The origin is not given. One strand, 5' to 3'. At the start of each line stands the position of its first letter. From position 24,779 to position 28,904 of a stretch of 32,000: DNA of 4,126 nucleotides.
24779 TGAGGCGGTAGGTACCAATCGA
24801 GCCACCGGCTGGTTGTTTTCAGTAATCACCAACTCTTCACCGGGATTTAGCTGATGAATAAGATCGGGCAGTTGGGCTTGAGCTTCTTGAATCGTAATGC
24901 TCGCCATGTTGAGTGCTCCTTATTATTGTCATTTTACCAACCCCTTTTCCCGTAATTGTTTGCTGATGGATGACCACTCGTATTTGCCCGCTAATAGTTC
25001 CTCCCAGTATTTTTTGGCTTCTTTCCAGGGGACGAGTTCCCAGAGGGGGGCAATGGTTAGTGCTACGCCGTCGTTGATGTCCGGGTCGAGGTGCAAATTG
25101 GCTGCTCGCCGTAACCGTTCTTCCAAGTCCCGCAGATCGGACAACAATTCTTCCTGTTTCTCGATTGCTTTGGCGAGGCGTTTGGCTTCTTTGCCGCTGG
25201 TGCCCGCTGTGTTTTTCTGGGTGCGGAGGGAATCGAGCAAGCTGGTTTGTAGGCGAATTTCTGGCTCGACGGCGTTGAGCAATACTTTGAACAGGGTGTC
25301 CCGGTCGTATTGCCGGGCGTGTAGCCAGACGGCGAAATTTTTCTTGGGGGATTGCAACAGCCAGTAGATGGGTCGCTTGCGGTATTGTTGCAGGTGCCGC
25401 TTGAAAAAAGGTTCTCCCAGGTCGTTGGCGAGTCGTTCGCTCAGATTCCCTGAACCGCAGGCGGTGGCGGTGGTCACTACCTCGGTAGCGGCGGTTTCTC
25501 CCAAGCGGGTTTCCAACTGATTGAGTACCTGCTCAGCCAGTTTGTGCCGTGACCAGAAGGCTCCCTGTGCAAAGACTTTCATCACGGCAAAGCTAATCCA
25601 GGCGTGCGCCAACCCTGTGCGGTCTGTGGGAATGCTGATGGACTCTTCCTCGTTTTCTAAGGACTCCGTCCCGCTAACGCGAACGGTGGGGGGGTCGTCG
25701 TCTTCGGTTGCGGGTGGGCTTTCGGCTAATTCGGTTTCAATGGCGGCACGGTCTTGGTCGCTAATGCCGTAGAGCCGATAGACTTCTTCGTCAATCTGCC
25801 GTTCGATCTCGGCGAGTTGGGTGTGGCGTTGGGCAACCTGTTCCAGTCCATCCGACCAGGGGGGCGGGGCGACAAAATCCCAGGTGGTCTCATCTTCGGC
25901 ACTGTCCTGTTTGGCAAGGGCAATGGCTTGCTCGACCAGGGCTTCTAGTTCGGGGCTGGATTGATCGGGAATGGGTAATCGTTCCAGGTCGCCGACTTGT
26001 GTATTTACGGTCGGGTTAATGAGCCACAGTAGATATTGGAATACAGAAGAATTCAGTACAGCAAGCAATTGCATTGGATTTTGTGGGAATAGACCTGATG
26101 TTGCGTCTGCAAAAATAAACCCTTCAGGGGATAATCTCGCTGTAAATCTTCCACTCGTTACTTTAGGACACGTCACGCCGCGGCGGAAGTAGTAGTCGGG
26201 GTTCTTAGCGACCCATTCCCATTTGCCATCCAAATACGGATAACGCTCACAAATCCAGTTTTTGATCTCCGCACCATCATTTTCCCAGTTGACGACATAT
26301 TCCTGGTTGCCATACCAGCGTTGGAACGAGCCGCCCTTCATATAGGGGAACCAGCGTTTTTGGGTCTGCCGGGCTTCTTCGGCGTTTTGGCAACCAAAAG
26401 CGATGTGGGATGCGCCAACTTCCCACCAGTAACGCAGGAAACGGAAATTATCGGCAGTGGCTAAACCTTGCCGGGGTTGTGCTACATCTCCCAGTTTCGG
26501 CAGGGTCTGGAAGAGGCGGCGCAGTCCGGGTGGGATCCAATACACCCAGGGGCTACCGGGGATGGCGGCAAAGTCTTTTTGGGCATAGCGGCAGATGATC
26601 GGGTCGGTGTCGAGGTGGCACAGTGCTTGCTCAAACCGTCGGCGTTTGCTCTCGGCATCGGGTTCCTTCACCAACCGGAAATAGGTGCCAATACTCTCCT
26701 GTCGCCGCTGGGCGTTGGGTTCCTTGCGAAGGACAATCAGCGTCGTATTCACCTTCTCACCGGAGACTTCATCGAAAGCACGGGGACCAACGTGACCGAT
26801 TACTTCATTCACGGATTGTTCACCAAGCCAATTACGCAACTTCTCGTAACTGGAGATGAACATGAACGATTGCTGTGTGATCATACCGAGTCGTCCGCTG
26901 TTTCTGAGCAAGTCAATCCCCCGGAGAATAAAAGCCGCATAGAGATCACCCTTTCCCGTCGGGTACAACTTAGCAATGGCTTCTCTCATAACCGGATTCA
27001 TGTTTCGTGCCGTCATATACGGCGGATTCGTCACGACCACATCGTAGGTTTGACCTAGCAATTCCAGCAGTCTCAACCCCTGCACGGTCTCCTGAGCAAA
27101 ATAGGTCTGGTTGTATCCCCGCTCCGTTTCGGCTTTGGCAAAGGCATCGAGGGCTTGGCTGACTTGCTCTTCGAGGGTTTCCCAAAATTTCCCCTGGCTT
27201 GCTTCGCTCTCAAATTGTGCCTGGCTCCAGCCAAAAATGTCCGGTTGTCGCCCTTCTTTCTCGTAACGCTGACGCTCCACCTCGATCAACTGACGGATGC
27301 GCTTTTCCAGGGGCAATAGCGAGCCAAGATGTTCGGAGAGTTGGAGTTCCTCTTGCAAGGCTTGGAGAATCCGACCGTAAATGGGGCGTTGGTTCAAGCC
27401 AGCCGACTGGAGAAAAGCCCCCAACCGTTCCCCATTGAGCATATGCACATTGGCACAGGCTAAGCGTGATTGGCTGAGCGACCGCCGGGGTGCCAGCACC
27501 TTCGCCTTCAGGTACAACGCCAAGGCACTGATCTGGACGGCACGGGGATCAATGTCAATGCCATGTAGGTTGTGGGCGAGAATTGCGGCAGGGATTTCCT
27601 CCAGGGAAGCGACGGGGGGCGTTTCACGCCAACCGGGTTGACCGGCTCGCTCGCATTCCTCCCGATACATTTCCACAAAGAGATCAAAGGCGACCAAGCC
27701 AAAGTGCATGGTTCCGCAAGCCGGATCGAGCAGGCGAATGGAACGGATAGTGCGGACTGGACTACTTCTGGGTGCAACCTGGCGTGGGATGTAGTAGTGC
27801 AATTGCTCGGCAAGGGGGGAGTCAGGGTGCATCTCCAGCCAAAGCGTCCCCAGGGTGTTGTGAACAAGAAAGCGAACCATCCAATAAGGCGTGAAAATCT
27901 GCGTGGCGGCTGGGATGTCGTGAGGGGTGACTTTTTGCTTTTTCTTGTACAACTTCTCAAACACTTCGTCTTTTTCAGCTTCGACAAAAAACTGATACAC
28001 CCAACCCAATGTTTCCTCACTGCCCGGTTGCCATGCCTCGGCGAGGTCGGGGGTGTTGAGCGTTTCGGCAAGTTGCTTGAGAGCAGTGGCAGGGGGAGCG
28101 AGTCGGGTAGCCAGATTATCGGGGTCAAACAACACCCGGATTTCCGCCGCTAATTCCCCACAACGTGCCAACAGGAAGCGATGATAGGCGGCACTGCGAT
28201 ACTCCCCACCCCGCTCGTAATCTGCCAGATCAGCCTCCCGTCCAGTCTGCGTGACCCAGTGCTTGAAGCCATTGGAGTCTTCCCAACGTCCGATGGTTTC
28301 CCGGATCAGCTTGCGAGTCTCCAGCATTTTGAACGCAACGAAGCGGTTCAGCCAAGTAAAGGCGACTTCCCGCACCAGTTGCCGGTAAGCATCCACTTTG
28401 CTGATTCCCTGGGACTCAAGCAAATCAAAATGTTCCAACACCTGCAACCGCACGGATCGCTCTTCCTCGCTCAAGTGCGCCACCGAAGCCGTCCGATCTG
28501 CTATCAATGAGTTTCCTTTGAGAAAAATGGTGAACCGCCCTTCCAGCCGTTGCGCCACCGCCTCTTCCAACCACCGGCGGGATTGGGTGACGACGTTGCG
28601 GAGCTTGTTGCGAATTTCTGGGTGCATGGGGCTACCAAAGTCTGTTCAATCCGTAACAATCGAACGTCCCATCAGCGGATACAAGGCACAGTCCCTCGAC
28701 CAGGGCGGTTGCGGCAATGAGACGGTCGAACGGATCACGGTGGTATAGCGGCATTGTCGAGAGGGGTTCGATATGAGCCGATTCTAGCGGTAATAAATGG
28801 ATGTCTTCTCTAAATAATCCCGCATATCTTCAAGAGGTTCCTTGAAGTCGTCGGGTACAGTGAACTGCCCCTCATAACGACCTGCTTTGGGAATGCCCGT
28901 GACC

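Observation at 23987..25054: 230-bp direct repeat (838-bp period) of the pglX 3' end plus antitoxin 5' end brackets divergent TA cargo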

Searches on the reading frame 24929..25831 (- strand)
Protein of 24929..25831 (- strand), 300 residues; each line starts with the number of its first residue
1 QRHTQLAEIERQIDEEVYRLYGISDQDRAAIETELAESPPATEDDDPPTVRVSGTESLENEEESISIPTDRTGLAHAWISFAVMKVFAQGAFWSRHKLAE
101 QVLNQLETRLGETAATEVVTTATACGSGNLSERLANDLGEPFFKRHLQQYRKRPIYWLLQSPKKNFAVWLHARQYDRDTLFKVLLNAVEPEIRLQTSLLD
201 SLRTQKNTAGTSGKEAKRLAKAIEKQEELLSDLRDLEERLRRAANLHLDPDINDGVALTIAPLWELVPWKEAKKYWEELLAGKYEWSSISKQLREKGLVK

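Call 18: find_related_loci(query=window:24929-25831:-, collection=genome_contigs, flank=10000)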
Query window:24929-25831:- (300 aa) in genome_contigs; peptide patterns used: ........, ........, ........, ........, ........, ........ (x = any residue, [..] = any of these).
429 stretches matched a pattern; 42 encode a relative of the query (tblastn E <= 1e-3); 41 distinct loci.
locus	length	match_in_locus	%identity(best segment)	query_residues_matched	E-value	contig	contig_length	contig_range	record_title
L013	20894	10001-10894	90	1-300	5e-179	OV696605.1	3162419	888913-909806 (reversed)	Gloeomargaritales cyanobacterium VI4D9 isolate Thaho_VI4D9 genome assembly, chromosome: 1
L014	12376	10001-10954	47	1-293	9e-85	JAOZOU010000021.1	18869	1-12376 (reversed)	MAG: bacterium isolate GMC4.maxbin2.282 GMC4_2933_length_18869_cov_28.118369, whole genome shotgun sequence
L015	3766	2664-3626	47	1-293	3e-84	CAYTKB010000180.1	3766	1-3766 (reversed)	MAG TPA_asm: uncultured Acetomicrobium sp. isolate binchicken_co27_19 genome assembly, contig: NODE_42915_length_3766_co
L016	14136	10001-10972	47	1-293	2e-82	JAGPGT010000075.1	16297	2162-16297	MAG: Phycisphaerae bacterium isolate Gw_SlDig_bin_305 Gw_SlDig_6271_length_16297_cov_20.789363, whole genome shotgun seq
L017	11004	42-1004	46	1-293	3e-82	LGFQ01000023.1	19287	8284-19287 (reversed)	MAG: Synergistales bacterium 54_24 S_scaffold_189, whole genome shotgun sequence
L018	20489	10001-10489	72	142-300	2e-74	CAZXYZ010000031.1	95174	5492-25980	MAG TPA_asm: uncultured Pirellulaceae bacterium isolate binchicken_co16_356 genome assembly, contig: NODE_380_length_951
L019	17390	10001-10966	44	1-293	3e-71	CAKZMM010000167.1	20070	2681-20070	MAG TPA_asm: uncultured Thermogutta sp. isolate SRR5214706_bin.34_CONCOCT_v1.1_MAG genome assembly, contig: ERZ1744544.1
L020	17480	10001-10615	59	98-300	7e-71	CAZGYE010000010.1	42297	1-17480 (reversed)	MAG TPA_asm: uncultured Planctomycetaceae bacterium isolate binchicken_co253_186 genome assembly, contig: NODE_324_lengt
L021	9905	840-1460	56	98-300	3e-70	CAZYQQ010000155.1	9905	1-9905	MAG TPA_asm: uncultured Planctomycetaceae bacterium isolate SRP344714_co2_80 genome assembly, contig: NODE_18084_length_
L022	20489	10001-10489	66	142-300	4e-70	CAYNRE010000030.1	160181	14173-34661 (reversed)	MAG TPA_asm: uncultured Pirellulales bacterium isolate binchicken_co200_123 genome assembly, contig: k141_1777770, whole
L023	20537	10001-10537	63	126-300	7e-70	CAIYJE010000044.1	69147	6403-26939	MAG: uncultured Planctomycetales bacterium isolate Umea_bin-02666 genome assembly, contig: bin-02666:044/207, whole geno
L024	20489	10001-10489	67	142-300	3e-69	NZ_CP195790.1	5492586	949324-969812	Planctomicrobium sp. SH527 chromosome, complete genome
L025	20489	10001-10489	67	142-300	3e-69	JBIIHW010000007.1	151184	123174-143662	MAG: Pirellulaceae bacterium isolate ME2001-08-13pf_3300042453_group1_bin193 Rohwer_bin1671_scaffold_38_c1, whole genome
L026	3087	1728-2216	66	142-300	5e-69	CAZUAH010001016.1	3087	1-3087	MAG TPA_asm: uncultured Pirellulaceae bacterium isolate SRP077602_co5_269 genome assembly, contig: NODE_107843_length_30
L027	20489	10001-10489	66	142-300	1e-66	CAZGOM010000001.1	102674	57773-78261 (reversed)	MAG TPA_asm: uncultured Phycisphaeraceae bacterium isolate SRP193066_co1_210 genome assembly, contig: NODE_241_length_10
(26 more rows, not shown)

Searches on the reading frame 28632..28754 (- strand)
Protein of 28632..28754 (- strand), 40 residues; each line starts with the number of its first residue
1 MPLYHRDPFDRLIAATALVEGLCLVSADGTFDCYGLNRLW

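Call 7: search_protein_families(library=pfam, proteins=[window:28632-28754:-], max_evalue=0.01)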
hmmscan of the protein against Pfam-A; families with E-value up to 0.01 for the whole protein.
window:28632-28754:- (40 aa): 1 family
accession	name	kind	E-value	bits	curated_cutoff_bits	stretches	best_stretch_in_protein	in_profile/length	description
PF01850.27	PIN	-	0.0016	19.5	23.6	1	5-32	88-115/120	PIN domain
